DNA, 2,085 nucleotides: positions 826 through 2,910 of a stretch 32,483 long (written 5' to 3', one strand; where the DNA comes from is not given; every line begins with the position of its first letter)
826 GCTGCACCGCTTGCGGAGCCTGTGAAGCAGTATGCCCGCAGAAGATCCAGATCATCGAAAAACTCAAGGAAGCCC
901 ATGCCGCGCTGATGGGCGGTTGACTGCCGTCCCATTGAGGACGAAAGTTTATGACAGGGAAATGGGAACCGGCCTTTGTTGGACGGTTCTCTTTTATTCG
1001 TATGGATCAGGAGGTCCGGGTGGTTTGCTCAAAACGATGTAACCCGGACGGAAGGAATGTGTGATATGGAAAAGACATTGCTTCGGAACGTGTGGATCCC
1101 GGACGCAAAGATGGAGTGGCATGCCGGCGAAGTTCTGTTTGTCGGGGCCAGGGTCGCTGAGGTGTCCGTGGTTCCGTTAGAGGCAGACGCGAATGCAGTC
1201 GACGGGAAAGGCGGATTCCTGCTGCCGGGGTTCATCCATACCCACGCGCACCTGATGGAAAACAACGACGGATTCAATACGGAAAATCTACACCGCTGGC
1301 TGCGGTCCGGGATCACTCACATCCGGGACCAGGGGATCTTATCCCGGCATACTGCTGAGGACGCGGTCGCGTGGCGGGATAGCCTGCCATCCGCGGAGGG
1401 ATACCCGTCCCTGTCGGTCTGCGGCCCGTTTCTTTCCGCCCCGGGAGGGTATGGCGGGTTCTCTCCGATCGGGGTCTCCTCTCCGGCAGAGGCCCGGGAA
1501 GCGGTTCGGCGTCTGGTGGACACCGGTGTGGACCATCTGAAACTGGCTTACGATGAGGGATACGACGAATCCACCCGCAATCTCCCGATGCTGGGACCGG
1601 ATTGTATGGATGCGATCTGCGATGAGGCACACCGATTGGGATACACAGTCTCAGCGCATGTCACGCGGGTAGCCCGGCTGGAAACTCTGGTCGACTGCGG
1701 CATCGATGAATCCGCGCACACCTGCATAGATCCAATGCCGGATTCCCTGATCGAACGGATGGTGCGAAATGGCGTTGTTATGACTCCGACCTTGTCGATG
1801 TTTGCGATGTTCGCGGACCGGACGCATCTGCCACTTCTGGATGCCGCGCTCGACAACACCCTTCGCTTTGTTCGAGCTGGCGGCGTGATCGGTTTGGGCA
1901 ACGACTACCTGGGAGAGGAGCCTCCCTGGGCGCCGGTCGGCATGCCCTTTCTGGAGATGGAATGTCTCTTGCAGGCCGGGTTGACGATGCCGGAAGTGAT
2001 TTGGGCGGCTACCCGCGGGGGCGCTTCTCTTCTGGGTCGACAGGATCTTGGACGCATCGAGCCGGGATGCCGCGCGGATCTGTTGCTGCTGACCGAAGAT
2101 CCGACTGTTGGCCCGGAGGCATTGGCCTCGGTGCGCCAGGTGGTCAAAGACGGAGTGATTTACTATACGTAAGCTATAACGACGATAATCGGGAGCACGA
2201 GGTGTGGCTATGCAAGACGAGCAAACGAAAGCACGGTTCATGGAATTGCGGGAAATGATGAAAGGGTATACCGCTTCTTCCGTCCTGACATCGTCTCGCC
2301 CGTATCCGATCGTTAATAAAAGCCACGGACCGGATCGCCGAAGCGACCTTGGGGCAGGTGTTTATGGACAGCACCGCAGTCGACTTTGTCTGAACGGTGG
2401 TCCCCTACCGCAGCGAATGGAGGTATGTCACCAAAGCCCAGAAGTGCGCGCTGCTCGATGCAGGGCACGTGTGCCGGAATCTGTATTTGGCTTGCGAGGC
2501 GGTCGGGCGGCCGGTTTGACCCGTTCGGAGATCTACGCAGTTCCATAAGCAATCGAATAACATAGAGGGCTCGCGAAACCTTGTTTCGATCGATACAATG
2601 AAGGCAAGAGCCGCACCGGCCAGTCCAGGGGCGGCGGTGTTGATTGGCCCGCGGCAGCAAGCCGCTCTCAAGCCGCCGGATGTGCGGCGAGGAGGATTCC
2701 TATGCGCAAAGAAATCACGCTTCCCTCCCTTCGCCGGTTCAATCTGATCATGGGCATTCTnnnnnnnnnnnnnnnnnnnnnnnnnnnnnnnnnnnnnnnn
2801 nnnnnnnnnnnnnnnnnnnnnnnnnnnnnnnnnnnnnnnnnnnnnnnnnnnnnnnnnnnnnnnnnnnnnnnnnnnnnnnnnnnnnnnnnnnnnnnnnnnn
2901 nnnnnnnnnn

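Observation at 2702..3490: Intact heliorhodopsin gene in a Bacillales-like genomic context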

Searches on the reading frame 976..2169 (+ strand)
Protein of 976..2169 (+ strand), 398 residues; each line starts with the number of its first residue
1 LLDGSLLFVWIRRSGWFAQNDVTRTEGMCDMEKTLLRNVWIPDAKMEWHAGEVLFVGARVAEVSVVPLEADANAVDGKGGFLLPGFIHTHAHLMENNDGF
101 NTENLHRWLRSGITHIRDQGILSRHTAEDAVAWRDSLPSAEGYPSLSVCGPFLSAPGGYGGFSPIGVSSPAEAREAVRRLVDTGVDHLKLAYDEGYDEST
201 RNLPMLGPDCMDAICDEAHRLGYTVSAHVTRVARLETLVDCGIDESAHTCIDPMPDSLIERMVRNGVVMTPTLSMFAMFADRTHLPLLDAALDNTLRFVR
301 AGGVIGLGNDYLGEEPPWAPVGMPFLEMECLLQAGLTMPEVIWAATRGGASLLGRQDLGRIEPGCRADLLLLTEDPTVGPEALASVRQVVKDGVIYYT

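Call 9: search_protein_families(library=pfam, proteins=[window:976-2169:+], max_evalue=0.01)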
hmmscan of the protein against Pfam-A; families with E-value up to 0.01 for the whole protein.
window:976-2169:+ (398 aa): 2 families
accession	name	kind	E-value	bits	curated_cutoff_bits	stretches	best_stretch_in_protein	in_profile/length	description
PF07969.17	Amidohydro_3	-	9.2e-15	55.5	29.7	1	252-397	316-472/472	Amidohydrolase family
PF01979.26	Amidohydro_1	-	3.6e-14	53.2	25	1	81-394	1-334/345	Amidohydrolase family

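Call 53: search_protein_families(library=ncbifam, proteins=[window:976-2169:+], max_evalue=0.01)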
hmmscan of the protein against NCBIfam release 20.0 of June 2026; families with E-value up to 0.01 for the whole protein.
window:976-2169:+ (398 aa): 35 families (the best 25 are shown)
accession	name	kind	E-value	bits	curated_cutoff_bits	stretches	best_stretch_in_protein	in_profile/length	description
NF051886.1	XaaProDiPepCaul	equivalog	1e-21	77.5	500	2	60-264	31-257/398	Xaa-Pro dipeptidase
NF006689.0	PRK09237.1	equivalog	1.1e-13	50.5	371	2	34-129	5-102/383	amidohydrolase/deacetylase family metallohydrolase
NF006055.0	PRK08203.1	equivalog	3.2e-11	42.4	532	1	335-373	353-391/455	8-oxoguanine deaminase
NF006056.0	PRK08204.1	subfamily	6.7e-10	38.3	391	1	31-94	2-68/449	hypothetical protein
NF004801.0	PRK06151.1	subfamily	4.4e-09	35.7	416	1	340-376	369-405/491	chlorohydrolase family protein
TIGR01224.1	hutI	equivalog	6.6e-08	31.8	298.15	1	297-373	277-352/377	imidazolonepropionase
TIGR02318.1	phosphono_phnM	equivalog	1e-07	31.2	390.55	1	334-376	318-360/376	phosphonate metabolism protein PhnM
NF009059.0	PRK12393.1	equivalog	2e-07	30.1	543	0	337-372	359-394/460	amidohydrolase family protein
NF005557.0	PRK07228.1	equivalog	3.2e-07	29.4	522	0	337-375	338-377/445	5'-deoxyadenosine deaminase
NF011984.0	PRK15446.1-5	equivalog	1.2e-06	27.6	260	1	333-393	320-375/379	alpha-D-ribose 1-methylphosphonate 5-triphosphate diphosphatase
NF006679.0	PRK09228.1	subfamily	1.7e-06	27.1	351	1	333-377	345-390/433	guanine deaminase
TIGR03583.1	EF_0837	hypoth_equivalog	1.9e-06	27.2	432.15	1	328-373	285-330/365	amidohydrolase/deacetylase family metallohydrolase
TIGR02967.1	guan_deamin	equivalog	1.9e-06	27.1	375.4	0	331-376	318-364/401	guanine deaminase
NF004636.0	PRK05985.1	subfamily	2.4e-06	26.6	408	0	31-95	2-63/398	amidohydrolase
NF009060.0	PRK12394.1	equivalog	4.4e-06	25.7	442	0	37-120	8-92/381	metallo-dependent hydrolase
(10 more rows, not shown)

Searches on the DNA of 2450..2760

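Call 37: search_rna_families(source=window, start=2450, end=2760, threshold=evalue, max_evalue=1)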
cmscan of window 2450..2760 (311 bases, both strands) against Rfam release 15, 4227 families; matches with E-value up to 1: 0.
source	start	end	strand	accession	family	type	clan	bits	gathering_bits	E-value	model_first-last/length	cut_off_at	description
